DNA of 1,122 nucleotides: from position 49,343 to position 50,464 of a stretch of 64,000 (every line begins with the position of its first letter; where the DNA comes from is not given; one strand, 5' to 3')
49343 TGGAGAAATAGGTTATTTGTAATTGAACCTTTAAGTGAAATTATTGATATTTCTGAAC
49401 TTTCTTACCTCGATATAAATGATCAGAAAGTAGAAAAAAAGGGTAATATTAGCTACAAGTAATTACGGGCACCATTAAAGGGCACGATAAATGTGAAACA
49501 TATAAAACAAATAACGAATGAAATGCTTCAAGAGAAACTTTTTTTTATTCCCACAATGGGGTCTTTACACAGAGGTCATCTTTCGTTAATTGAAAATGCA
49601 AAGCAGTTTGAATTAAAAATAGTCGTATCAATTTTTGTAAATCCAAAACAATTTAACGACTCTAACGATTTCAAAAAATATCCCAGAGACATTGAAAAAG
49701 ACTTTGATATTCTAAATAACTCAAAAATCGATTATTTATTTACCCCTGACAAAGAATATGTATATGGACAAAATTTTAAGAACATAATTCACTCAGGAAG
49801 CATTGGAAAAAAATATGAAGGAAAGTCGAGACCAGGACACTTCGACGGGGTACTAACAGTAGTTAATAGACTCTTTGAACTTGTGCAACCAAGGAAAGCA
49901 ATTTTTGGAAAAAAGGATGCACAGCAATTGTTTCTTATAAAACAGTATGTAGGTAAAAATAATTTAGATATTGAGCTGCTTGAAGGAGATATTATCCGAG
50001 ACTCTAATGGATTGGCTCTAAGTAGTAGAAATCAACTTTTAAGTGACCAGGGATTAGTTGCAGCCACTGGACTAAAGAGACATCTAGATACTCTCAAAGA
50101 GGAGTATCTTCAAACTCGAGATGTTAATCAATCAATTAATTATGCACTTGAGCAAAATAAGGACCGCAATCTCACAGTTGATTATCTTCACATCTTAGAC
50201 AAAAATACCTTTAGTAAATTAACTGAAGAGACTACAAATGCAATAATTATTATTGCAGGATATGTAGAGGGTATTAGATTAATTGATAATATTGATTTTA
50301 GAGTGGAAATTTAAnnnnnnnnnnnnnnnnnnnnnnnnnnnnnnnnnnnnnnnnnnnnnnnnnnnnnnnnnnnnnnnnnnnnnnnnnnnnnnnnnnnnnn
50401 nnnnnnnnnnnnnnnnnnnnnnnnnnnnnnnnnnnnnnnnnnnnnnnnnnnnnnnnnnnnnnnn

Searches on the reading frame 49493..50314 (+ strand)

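Call 59: search_protein_families(library=pfam, proteins=[window:49493-50314:+], max_evalue=0.00001)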
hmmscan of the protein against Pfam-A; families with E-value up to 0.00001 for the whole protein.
window:49493-50314:+ (273 aa): 1 family
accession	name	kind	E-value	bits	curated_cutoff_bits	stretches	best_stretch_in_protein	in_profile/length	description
PF02569.21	Pantoate_ligase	-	1.3e-82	277.4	20.7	1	4-267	9-267/268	Pantoate-beta-alanine ligase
